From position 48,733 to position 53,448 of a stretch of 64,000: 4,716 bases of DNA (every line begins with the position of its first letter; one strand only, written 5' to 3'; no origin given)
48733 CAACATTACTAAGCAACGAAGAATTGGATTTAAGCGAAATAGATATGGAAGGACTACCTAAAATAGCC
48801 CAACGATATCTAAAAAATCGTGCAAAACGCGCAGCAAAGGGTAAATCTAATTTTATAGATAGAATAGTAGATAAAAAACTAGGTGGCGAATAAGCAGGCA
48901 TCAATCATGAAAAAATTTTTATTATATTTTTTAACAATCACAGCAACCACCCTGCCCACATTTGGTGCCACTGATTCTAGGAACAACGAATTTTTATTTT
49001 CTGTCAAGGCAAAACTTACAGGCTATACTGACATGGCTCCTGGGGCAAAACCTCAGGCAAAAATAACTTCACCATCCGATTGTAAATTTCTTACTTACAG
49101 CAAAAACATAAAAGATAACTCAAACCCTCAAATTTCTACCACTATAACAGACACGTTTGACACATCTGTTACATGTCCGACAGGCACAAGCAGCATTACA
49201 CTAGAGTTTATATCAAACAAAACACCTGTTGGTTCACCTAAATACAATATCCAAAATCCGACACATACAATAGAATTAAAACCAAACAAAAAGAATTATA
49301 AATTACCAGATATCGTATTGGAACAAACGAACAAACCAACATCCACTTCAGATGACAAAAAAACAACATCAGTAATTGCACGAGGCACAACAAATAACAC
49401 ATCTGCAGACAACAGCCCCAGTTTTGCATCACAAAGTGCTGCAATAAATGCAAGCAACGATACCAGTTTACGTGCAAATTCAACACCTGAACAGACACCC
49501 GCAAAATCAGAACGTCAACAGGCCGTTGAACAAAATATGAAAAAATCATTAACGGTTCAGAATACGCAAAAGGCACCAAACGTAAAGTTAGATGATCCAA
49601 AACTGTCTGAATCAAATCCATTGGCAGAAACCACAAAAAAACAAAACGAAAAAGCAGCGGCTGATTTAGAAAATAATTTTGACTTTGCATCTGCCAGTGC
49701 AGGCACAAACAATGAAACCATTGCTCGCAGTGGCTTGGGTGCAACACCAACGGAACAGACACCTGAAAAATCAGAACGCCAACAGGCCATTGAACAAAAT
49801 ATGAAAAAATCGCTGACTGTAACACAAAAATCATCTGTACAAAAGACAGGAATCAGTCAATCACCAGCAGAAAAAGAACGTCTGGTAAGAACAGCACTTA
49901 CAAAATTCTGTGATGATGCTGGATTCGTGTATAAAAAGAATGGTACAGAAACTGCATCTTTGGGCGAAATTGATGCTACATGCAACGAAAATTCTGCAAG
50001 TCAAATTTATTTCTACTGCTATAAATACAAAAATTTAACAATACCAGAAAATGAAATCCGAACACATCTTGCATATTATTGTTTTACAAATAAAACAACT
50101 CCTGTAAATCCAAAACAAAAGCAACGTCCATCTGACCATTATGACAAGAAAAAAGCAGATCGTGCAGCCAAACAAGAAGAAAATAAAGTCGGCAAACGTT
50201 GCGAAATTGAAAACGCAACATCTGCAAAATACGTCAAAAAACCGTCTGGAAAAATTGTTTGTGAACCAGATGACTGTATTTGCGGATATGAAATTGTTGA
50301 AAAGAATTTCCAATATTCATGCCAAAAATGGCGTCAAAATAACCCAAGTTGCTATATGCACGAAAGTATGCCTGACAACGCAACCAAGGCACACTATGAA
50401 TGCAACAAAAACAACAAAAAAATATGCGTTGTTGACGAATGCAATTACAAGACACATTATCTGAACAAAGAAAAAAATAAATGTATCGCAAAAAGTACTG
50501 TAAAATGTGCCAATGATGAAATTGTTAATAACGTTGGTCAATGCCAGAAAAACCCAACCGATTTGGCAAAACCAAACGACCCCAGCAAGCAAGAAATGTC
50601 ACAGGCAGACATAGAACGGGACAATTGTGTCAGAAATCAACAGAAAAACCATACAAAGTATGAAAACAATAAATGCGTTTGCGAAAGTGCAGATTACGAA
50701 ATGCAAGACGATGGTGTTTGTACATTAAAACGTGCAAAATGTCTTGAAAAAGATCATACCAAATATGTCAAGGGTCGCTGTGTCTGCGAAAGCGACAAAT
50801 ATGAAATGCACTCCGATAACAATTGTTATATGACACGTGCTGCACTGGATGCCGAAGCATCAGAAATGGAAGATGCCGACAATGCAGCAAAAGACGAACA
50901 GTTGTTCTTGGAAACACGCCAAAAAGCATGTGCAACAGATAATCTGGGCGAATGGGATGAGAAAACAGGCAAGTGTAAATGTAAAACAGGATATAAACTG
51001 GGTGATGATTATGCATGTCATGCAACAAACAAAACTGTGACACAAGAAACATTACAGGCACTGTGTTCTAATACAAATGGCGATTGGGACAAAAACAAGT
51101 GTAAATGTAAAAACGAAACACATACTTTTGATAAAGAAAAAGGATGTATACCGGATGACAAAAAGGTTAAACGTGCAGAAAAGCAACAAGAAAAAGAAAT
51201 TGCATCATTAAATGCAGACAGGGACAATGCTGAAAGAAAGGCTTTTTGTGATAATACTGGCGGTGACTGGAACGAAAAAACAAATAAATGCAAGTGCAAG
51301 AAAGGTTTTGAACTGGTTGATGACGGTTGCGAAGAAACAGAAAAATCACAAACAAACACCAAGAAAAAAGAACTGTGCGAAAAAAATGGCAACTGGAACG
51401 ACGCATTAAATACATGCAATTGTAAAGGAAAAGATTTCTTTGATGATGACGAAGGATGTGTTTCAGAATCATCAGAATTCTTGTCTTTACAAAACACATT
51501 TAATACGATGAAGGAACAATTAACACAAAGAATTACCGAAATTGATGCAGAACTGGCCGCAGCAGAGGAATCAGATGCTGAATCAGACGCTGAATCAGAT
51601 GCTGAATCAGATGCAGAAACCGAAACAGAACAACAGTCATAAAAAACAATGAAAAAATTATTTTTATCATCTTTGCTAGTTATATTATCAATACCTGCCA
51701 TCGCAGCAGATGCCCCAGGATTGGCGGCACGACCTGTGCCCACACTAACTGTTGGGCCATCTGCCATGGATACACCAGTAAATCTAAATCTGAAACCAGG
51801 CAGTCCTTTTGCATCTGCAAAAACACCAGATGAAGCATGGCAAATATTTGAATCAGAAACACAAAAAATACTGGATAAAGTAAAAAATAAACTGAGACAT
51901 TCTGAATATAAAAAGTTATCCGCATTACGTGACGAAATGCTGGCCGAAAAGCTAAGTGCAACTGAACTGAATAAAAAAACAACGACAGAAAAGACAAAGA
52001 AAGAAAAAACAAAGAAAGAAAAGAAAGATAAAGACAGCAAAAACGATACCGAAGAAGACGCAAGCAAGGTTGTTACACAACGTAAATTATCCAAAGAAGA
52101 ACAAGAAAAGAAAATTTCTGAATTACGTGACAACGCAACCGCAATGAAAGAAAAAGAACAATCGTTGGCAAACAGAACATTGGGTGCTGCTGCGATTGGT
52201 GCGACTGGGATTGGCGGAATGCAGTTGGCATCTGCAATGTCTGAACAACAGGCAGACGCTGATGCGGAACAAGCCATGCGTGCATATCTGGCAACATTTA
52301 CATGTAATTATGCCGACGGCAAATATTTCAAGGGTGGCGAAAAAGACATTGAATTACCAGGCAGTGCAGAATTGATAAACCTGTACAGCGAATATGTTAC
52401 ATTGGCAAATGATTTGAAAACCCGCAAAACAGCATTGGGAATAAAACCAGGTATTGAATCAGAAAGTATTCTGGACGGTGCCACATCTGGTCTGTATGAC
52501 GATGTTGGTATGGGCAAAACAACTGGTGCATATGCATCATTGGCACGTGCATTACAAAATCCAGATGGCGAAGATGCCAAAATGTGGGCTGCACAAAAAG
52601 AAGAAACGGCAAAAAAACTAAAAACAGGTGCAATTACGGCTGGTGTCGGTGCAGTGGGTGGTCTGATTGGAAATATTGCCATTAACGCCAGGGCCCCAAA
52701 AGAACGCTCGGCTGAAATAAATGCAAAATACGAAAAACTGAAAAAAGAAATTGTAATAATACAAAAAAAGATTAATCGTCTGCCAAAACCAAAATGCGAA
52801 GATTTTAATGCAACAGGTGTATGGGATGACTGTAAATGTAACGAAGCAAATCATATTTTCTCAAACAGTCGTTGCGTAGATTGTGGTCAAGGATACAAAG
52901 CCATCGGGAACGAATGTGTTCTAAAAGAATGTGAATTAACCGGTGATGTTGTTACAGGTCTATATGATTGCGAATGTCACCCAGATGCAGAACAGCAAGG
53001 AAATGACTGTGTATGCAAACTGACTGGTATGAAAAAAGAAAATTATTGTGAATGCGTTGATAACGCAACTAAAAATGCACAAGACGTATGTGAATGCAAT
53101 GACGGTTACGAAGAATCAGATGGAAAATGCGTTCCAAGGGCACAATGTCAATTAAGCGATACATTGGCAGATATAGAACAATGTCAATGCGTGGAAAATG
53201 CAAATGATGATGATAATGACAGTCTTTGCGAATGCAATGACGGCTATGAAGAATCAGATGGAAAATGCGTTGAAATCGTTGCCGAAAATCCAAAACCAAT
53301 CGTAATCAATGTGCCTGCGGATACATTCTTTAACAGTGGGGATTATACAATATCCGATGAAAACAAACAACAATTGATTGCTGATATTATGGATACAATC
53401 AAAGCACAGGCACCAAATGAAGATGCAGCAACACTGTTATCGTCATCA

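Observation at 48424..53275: An EGF-like mini-module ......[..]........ is shuffled among three consecutive operon genes (and partially a fourth protein)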

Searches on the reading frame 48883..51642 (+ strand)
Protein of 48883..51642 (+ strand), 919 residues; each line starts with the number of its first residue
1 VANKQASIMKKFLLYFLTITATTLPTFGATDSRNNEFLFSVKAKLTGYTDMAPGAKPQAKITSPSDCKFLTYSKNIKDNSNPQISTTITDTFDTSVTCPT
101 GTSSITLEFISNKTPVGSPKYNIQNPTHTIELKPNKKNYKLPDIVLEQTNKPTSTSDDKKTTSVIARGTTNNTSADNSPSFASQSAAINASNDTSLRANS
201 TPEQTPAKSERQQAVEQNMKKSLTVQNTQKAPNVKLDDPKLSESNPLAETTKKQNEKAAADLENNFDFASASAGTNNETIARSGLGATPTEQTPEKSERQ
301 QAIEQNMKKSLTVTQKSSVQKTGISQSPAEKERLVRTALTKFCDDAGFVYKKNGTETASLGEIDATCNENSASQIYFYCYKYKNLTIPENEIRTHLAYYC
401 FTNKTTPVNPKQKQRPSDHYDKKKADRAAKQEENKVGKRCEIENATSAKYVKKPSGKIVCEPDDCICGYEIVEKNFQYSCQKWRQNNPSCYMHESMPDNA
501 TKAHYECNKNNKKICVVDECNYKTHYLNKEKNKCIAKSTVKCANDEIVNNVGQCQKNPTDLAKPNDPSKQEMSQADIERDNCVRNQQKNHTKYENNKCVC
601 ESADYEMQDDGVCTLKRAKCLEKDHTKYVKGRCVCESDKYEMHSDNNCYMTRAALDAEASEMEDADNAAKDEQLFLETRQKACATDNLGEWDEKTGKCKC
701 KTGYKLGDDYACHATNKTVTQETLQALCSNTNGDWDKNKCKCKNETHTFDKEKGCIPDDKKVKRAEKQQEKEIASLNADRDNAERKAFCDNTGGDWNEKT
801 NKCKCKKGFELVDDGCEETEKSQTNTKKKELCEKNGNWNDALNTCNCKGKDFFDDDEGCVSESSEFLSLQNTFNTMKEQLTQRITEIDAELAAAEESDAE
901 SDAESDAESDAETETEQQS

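Call 3: search_protein_families(library=pfam, proteins=[window:48883-51642:+], max_evalue=1)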
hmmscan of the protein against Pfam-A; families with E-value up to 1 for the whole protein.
window:48883-51642:+ (919 aa): 1 family
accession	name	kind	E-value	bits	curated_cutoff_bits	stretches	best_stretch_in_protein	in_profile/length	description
PF12662.13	cEGF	-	0.021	15.1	26.6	1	802-815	3-16/24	Complement Clr-like EGF-like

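Call 6: search_protein_families(library=ncbifam, proteins=[window:48883-51642:+], max_evalue=0.01)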
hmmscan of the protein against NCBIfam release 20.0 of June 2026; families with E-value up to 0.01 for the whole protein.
window:48883-51642:+ (919 aa): 0 families

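Call 8: find_homologous_proteins(query=window:48883-51642:+, max_evalue=0.001)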
Query window:48883-51642:+ (919 aa): 15 proteins with E <= 0.001 among 8000 candidates.
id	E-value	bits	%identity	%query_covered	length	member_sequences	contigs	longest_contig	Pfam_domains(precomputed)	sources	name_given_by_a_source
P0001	0.0e+0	1884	79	84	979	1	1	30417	-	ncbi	-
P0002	1.8e-236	806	63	68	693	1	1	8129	-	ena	-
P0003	4.5e-234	798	61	68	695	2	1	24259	-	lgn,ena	-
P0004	2.1e-232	793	62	68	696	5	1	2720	-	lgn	-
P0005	7.5e-225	768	68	57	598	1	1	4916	-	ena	-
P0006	7.2e-216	738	67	55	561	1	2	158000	-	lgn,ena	-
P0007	1.1e-189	651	44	98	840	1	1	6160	-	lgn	-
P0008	4.5e-183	629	45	91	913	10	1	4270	-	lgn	-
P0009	7.5e-183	629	44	91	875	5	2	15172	-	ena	-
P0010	1.2e-170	588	42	96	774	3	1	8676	-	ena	-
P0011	2.3e-157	544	49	64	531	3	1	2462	-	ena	-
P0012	3.6e-140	487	30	96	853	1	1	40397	-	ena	-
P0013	7.9e-138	480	46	60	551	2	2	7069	-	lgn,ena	-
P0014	1.3e-137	479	29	96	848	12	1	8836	-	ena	-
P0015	4.7e-78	282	40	41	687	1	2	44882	-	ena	-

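Call 10: find_encoding_contigs(protein=P0001, flank=10000, max_places=3)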
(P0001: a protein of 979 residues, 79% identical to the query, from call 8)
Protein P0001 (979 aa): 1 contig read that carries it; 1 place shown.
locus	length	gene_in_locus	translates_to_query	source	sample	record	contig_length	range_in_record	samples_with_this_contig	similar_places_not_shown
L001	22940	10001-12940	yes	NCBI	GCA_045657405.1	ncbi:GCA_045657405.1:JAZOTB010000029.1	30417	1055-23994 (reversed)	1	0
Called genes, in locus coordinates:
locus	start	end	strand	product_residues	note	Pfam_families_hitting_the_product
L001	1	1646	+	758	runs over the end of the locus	-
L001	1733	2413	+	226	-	-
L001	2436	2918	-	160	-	-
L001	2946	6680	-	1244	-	-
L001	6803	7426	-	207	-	-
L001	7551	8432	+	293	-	-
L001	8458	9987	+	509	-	-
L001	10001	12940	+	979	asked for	-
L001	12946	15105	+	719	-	PF00691:OmpA (weak)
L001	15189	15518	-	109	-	PF00254:FKBP_C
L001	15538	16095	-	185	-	-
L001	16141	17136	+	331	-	PF00437:T2SSE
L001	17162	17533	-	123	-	-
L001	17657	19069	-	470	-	PF13623:SurA_N_2, PF13624:SurA_N_3, PF13145:Rotamase_2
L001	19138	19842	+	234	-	PF00121:TIM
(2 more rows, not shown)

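Call 12: find_related_loci(query=A1, collection=genome_contigs, flank=10000)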
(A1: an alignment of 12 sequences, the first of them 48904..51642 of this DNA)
Query A1 (912 aa) in genome_contigs; peptide patterns used: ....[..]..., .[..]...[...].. (x = any residue, [..] = any of these).
89 stretches matched a pattern; 3 encode a relative of the query (tblastn E <= 1e-3); 3 distinct loci.
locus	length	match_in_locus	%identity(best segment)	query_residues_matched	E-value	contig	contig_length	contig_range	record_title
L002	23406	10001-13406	79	1-877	0e+0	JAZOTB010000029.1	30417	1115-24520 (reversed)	MAG: Candidatus Enterousia sp. isolate T1900045541_YK20190235.MAGScoT_cleanbin_000047 SGB_7810_k141_2118814, whole genom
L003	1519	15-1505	51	367-891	2e-164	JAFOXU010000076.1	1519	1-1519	MAG: Alphaproteobacteria bacterium isolate RGIG896 Dairy_cattle_Rectum-3__c366232, whole genome shotgun sequence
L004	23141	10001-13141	38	1-887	5e-80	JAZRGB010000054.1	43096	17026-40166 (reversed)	MAG: Candidatus Enterousia sp. isolate T1900045493_YK20190187.MAGScoT_cleanbin_000028 SGB_7394_k141_214130, whole genome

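Call 78: search_solved_structures(query=window:48907-51642:+, max_evalue=1)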
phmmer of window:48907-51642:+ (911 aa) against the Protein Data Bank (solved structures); distinct sequences matched with E-value up to 1: 0.

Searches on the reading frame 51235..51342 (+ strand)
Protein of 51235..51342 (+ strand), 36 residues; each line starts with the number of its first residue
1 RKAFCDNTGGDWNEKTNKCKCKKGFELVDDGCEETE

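Call 46: predict_structure(alignment_id=A3)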
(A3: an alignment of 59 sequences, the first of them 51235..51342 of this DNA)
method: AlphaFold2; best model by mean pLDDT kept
length: 36 residues; sequences in the alignment: 59
mean_pLDDT: 83.4   pTM: 0.45
mean pLDDT of the five models: 83.4, 82.7, 80.7, 79.3, 79.3
residues with pLDDT >= 90: 0; 70-90: 35; 50-70: 1; < 50: 0
segments of 3 or more residues with pLDDT < 50: none
pLDDT, mean of each block of 10 residues (from residue 1): 83 87 82 79
secondary structure, 60 per line:
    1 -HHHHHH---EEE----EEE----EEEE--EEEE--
elements in order: H2-7 E11-13 E18-20 E25-28 E31-34
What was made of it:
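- On EGF-like domain (Pfam EGF clan / PROSITE EGF): The AF2 unit model has pLDDT 83.4 with two hairpins (call 46).
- Closest known: EGF-like domains, especially the cEGF / FXa_inhibition / thrombomodulin-EGF5 type. Same: The predicted two-hairpin fold matches (call 46).
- Fold: the single-unit AF2 model has pLDDT 83.4 with two hairpins (call 46). The predicted hairpins match EGF topology (call 46).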

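Call 49: fold_search(model_id=the predicted structure, library=pdb)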
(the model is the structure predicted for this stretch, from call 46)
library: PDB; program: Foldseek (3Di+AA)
matches with E <= 10: 69; with E <= 0.001: 0
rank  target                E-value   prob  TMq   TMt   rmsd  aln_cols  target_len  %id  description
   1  1mq5_L                1.2e+00  0.33  0.50  0.38   3.1        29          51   24  Crystal Structure of 3-chloro-N-[4-chloro-2-[[(4-chlorophenyl)amino]carbonyl]phenyl]-4-[(4-methyl-1-piperazinyl)methyl (released 2003-01-28)
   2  1ezq_B                2.3e+00  0.20  0.49  0.37   3.1        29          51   24  CRYSTAL STRUCTURE OF HUMAN COAGULATION FACTOR XA COMPLEXED WITH RPR128515 (released 2000-09-20)
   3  1xka_L                2.8e+00  0.16  0.48  0.23   3.1        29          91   24  FACTOR XA COMPLEXED WITH A SYNTHETIC INHIBITOR FX-2212A,(2S)-(3'-AMIDINO-3-BIPHENYLYL)-5-(4-PYRIDYLAMINO)PENTANOIC ACI (released 1999-03-23)
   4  1fax_L                3.0e+00  0.16  0.49  0.35   3.0        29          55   24  COAGULATION FACTOR XA INHIBITOR COMPLEX (released 1997-10-29)
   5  1z1y_A                3.2e+00  0.07  0.37  0.10   2.0        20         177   40  Crystal structure of Methylated Pvs25, an ookinete protein from Plasmodium vivax (released 2005-12-06)
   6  1emn                  3.4e+00  0.20  0.43  0.21   1.0        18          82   33  NMR STUDY OF A PAIR OF FIBRILLIN CA2+ BINDING EPIDERMAL GROWTH FACTOR-LIKE DOMAINS, MINIMIZED AVERAGE STRUCTURE (released 1996-12-23)
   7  1xkb_A                3.4e+00  0.15  0.53  0.26   3.1        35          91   26  FACTOR XA COMPLEXED WITH A SYNTHETIC INHIBITOR FX-2212A,(2S)-(3'-AMIDINO-3-BIPHENYLYL)-5-(4-PYRIDYLAMINO)PENTANOIC ACI (released 1999-03-23)
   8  3w11_E                3.4e+00  0.10  0.41  0.07   7.6        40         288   20  Insulin receptor ectodomain construct comprising domains L1-CR in complex with human insulin, Alpha-CT peptide(704-719 (released 2013-01-09)
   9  1z3g_A                3.4e+00  0.06  0.37  0.10   1.9        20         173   40  Crystal structure of complex between Pvs25 and Fab fragment of malaria transmission blocking antibody 2A8 (released 2005-12-06)
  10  4xst_E                3.6e+00  0.09  0.42  0.07   7.9        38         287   16  Structure of the endoglycosidase-H treated L1-CR domains of the human insulin receptor in complex with residues 697-71 (released 2015-06-10)
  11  10ft_B                3.6e+00  0.08  0.43  0.09   8.1        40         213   25  Cryo-EM structure of receptor tyrosine kinase ROS1 in complex with NELL2 (released 2026-02-25)
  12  8zui_D                3.9e+00  0.28  0.47  0.13   0.6        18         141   33  Binary cluster of TNF-TNFR1 ectodomain complex (released 2025-06-11)
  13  1uzp                  4.2e+00  0.15  0.53  0.16   3.3        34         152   26  Integrin binding cbEGF22-TB4-cbEGF33 fragment of human fibrillin-1, Sm bound form cbEGF23 domain only. (released 2004-04-08)
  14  1z1y_B                4.2e+00  0.05  0.36  0.10   2.1        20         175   40  Crystal structure of Methylated Pvs25, an ookinete protein from Plasmodium vivax (released 2005-12-06)
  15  3gis_X                4.5e+00  0.12  0.51  0.20   4.6        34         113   29  Crystal Structure of Na-free Thrombin in Complex with Thrombomodulin (released 2009-08-18)
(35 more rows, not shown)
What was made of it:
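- On EGF-like domain (Pfam EGF clan / PROSITE EGF): Foldseek top hits are the FXa EGF domain, fibrillin cbEGF, Pvs25 and LDLR EGF-A, but E>=1.2 (call 49).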

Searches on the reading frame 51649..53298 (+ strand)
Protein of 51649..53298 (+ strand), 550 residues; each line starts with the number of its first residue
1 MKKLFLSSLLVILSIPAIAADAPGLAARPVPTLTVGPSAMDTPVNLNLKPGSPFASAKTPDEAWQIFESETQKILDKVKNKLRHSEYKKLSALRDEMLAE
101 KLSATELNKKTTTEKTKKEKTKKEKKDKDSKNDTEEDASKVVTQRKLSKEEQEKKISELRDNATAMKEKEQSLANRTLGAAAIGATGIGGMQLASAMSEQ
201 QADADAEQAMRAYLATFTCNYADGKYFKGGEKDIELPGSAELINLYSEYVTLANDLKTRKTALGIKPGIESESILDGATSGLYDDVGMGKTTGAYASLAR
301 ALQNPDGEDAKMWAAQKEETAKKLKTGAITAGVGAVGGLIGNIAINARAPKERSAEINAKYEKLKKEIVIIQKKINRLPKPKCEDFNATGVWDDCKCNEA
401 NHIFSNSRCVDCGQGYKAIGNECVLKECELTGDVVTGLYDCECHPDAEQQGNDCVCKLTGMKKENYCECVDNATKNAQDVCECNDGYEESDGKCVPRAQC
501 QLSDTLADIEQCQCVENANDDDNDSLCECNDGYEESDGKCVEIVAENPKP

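Call 43: find_homologous_proteins(query=window:51649-53298:+, max_evalue=0.001)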
Query window:51649-53298:+ (550 aa): 719 proteins with E <= 0.001 among 8000 candidates; the best 120 are listed.
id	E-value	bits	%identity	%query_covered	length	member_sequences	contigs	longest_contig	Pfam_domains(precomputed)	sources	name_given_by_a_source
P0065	0.0e+0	1174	97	100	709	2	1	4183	PF00691.26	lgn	-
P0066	0.0e+0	1037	84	100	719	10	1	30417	PF00691.26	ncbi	-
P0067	2.0e-149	517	55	89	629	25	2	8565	PF00691.26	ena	-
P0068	3.9e-149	516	55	89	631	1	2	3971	PF00691.26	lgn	-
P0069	3.4e-135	470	49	91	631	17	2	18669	PF00691.26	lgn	-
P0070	1.6e-131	458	50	89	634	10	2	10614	PF00691.26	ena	-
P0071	3.0e-131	457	51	93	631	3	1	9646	PF00691.26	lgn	-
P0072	7.6e-130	452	54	81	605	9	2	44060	PF00691.26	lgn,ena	-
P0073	1.3e-129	452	47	90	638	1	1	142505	PF00691.26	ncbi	-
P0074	2.7e-124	434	53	81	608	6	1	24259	PF00691.26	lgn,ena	-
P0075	1.4e-118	415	49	90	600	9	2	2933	PF00691.26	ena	-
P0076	1.7e-118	415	52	82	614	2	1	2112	PF00691.26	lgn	-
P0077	6.2e-118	413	49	90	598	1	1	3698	PF00691.26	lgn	-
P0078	2.4e-117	411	51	83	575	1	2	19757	PF00691.26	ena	-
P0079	5.1e-117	410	47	90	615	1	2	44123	PF00691.26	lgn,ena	-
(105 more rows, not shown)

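Call 58: find_encoding_contigs(protein=P0065, flank=5000, max_places=3)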
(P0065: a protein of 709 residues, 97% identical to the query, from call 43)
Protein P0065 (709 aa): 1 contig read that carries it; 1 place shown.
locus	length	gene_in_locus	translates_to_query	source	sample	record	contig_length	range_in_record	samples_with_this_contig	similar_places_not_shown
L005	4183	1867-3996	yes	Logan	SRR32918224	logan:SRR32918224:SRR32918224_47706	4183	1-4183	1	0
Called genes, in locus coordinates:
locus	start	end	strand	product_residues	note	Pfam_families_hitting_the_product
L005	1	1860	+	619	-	?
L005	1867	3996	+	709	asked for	PF00691:OmpA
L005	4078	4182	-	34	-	?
